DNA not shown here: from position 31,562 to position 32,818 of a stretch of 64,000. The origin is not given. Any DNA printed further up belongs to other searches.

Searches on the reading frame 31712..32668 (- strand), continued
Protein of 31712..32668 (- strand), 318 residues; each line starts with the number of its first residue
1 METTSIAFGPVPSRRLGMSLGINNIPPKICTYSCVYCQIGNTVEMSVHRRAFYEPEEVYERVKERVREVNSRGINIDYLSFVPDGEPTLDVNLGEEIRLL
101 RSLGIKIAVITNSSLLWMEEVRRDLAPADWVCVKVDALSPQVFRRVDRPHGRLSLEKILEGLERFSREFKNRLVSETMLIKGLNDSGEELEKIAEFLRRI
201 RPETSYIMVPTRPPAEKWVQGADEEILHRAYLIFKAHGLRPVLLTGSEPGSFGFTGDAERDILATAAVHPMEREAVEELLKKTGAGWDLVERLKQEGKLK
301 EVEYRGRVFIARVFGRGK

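Call 32: search_protein_families(library=pfam, proteins=[L047:11695-13515:+, L033:5580-6473:+, L050:7357-7986:+, L058:4028-5218:+, L092:9364-10209:+, L047:11223-11603:+, L035:7287-7730:+, L092:6401-6679:+, L027:11229-12353:+, L085:4365-4712:+], max_evalue=0.001)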
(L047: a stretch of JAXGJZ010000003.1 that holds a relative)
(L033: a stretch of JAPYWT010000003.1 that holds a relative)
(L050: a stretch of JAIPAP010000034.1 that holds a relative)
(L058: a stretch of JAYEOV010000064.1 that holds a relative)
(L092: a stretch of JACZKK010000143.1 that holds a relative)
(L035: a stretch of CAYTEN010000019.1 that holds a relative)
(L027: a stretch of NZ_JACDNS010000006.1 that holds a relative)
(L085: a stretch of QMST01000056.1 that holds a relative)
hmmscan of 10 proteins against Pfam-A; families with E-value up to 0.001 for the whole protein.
L047:11695-13515:+ (607 aa): 26 families (the best 25 are shown)
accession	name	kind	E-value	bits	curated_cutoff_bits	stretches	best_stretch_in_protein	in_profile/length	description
PF01656.29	CbiA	-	3.4e-35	121.2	25.4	2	3-257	1-123/125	CobQ/CobB/MinD/ParA nucleotide binding domain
PF10609.15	ParA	-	2e-28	99.9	27.1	2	3-43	6-46/246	NUBPL iron-transfer P-loop NTPase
PF00037.32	Fer4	-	2.7e-19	68.6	21.1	3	94-115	3-24/24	4Fe-4S binding domain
PF12837.12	Fer4_6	-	8.5e-19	67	25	1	62-85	1-24/24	4Fe-4S binding domain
PF13614.12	AAA_31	-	1.4e-16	61.4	27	1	3-39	4-40/177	AAA domain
PF12838.12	Fer4_7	-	1.3e-15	58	27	2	70-113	2-52/52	4Fe-4S dicluster domain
PF00142.24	Fer4_NifH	-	2.2e-13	50.7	25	0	3-40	3-39/271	4Fe-4S iron sulfur cluster binding proteins, NifH/frxC family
PF14697.11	Fer4_21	-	3.8e-12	46.6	35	2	66-112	4-55/59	4Fe-4S dicluster domain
PF12797.12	Fer4_2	-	1e-11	44.4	24.5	0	372-390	3-21/22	4Fe-4S binding domain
PF02374.21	ArsA_ATPase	-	5.2e-09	36.2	24.3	1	2-38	2-38/305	Anion-transporting ATPase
PF13237.11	Fer4_10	-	1.6e-08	34.8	25.5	1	66-110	5-53/53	4Fe-4S dicluster domain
PF13187.11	Fer4_9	-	5.1e-08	33.3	27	1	70-113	2-51/52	4Fe-4S dicluster domain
PF20720.3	nSTAND3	-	1.3e-07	31.9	27.2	0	2-45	18-60/155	Novel STAND NTPase 3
PF25199.1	nSTAND_NTPase5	-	2.4e-07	31.1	34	0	2-45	42-86/145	Novel STAND NTPase 5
PF13481.12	AAA_25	-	2.7e-07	30.9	27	0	3-34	35-65/195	AAA domain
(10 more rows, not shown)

L033:5580-6473:+ (298 aa): 2 families
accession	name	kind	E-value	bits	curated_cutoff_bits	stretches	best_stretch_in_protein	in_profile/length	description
PF00753.33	Lactamase_B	-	1.1e-11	45.4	22.7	1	22-100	5-84/196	Metallo-beta-lactamase superfamily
PF12706.13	Lactamase_B_2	-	7.9e-08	32.6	27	1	34-97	2-69/200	Beta-lactamase superfamily domain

L050:7357-7986:+ (210 aa): 6 families
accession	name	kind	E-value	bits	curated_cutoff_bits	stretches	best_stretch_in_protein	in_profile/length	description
PF08241.18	Methyltransf_11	-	4.9e-17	62.8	21.2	1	44-128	2-95/95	Methyltransferase domain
PF13489.12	Methyltransf_23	-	6.2e-11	42.7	27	1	26-173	6-161/164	Methyltransferase domain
PF13649.12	Methyltransf_25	-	5.3e-10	40.3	27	1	44-124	3-97/97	Methyltransferase domain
PF08242.18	Methyltransf_12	-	3.1e-06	28.3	30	1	43-126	1-98/98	Methyltransferase domain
PF13847.12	Methyltransf_31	-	1.2e-05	25.4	27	1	66-168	42-143/145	Methyltransferase domain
PF01209.24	Ubie_methyltran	-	5.3e-05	23.1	20.1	1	66-128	90-151/233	ubiE/COQ5 methyltransferase family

L058:4028-5218:+ (397 aa): 9 families
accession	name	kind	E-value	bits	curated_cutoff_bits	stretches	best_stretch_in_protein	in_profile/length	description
PF07992.20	Pyr_redox_2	-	4.4e-51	174.5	26.1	1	16-224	66-277/291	Pyridine nucleotide-disulphide oxidoreductase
PF00070.33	Pyr_redox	-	1e-17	64.8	22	1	92-169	2-80/82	Pyridine nucleotide-disulphide oxidoreductase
PF02852.28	Pyr_redox_dim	-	2.9e-12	47.2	25.3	1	269-371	3-103/110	Pyridine nucleotide-disulphide oxidoreductase, dimerisation domain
PF13738.12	Pyr_redox_3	-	1.2e-09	38.3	30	1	21-203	103-285/305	Pyridine nucleotide-disulphide oxidoreductase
PF01266.30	DAO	-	3.4e-08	33.8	27.9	0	93-120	3-30/353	FAD dependent oxidoreductase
PF01134.28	GIDA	-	7.8e-07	28.9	22.1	0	93-121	3-32/391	Glucose inhibited division protein A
PF03486.20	HI0933_like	-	4.2e-06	26.8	50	0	135-187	113-166/244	HI0933-like protein Rossmann domain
PF02737.24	3HCDH_N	-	0.00041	20.7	22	1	93-167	3-77/180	3-hydroxyacyl-CoA dehydrogenase, NAD binding domain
PF13454.12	NAD_binding_9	-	0.00056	20.3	21.8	0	21-53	120-154/155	FAD-NAD(P)-binding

L092:9364-10209:+ (282 aa): 1 family
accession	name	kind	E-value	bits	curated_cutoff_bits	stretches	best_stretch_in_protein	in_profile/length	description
PF11449.14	ArsP_2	-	1.9e-36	126.4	32.5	2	9-168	8-174/359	Putative, 10TM heavy-metal exporter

L047:11223-11603:+ (127 aa): 1 family
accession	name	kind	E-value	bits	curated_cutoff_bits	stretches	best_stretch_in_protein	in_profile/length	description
PF17253.7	DUF5320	-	2.9e-26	93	27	1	1-120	1-99/99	Family of unknown function (DUF5320)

L035:7287-7730:+ (148 aa): 1 family
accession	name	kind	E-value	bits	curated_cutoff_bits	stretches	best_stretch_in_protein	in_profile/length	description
PF08821.16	CGGC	-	2.1e-30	105.5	27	1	6-109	1-106/106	CGGC domain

L092:6401-6679:+ (93 aa): 2 families
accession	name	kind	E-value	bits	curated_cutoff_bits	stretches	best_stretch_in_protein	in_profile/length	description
PF02001.22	DUF134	-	1.2e-20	74.3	27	1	3-89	6-90/98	Protein of unknown function DUF134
PF13551.12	HTH_29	-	0.0008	19.9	28.1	0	32-90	4-53/64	Winged helix-turn helix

L027:11229-12353:+ (375 aa): 3 families
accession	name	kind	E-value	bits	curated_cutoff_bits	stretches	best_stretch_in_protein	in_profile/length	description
PF01513.26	NAD_kinase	-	2.7e-21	76.6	25.5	1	5-172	3-128/130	ATP-NAD kinase N-terminal domain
PF20143.4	NAD_kinase_C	-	1e-13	51.5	23.7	1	241-373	5-125/126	ATP-NAD kinase C-terminal domain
PF00781.29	DAGK_cat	-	2.3e-06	27.7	23.6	1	99-147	37-90/125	Diacylglycerol kinase catalytic domain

L085:4365-4712:+ (116 aa): 1 family
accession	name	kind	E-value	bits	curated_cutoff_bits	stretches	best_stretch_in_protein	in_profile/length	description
PF03773.19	ArsP_1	-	6.3e-08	32.6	32.3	1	5-104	193-292/294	Predicted permease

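Call 35: list_cluster_members(proteins=[P0001, P0002, P0003, P0004, P0121, P0124, P0129, P0241, P0010])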
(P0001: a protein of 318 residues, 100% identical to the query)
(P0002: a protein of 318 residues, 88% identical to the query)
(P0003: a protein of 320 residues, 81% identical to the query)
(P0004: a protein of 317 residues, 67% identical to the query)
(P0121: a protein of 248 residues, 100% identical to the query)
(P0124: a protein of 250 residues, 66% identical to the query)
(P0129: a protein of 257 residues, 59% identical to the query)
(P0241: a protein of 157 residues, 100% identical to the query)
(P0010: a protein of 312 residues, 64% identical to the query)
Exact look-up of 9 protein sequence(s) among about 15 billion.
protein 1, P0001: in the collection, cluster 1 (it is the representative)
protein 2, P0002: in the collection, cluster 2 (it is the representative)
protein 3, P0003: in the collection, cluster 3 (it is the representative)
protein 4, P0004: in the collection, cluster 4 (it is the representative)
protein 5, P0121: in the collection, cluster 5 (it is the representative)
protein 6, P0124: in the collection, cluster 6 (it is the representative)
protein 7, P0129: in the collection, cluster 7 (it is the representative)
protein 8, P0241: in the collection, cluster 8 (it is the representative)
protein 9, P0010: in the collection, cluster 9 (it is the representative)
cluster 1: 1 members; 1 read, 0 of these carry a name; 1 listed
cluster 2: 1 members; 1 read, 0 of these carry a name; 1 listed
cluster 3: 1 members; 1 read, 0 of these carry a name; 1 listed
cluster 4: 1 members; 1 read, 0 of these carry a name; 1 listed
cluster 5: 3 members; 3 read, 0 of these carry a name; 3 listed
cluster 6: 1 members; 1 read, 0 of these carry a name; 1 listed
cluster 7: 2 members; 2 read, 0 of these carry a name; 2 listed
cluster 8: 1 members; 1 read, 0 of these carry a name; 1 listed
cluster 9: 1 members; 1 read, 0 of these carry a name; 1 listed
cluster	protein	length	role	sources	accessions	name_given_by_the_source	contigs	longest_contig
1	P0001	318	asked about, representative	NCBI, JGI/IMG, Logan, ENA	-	-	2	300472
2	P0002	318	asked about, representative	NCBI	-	-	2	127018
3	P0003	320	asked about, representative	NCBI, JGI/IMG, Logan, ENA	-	-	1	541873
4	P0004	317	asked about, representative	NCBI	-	-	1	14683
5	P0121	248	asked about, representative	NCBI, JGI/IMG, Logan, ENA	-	-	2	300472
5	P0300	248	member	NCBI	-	-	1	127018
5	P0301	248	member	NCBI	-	-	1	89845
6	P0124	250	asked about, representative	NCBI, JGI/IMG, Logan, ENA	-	-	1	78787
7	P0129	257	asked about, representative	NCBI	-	-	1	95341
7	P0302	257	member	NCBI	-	-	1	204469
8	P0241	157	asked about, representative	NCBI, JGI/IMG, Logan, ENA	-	-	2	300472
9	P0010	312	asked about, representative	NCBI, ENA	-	-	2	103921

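Call 60: search_protein_families(library=padloc, proteins=[window:31712-32668:-], max_evalue=0.01)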
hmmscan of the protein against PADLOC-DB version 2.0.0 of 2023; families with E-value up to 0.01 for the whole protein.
window:31712-32668:- (318 aa): 3 families
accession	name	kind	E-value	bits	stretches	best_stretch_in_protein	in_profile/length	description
PDLC02904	pVip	-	9.6e-12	43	1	28-204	11-169/262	Viperins associated with kinases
PDLC02903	pVip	-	1e-10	39.6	1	28-167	8-133/257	Viperins not associated with kinases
PDLC02905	pVip-kinase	-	0.0033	14.7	1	64-141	223-297/474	Viperin-kinase fusion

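Call 83: search_solved_structures(query=A2, max_evalue=0.01)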
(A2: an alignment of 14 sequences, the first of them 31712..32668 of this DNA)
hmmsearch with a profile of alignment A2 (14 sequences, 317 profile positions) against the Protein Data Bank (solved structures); distinct sequences matched with E-value up to 0.01: 2.
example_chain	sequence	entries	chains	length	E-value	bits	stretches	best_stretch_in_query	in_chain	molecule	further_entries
9dfn_A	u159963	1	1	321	0.0083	18.6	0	84-201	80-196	Radical SAM core domain-containing protein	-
9dfu_A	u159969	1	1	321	0.0096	18.4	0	84-201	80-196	Radical SAM core domain-containing protein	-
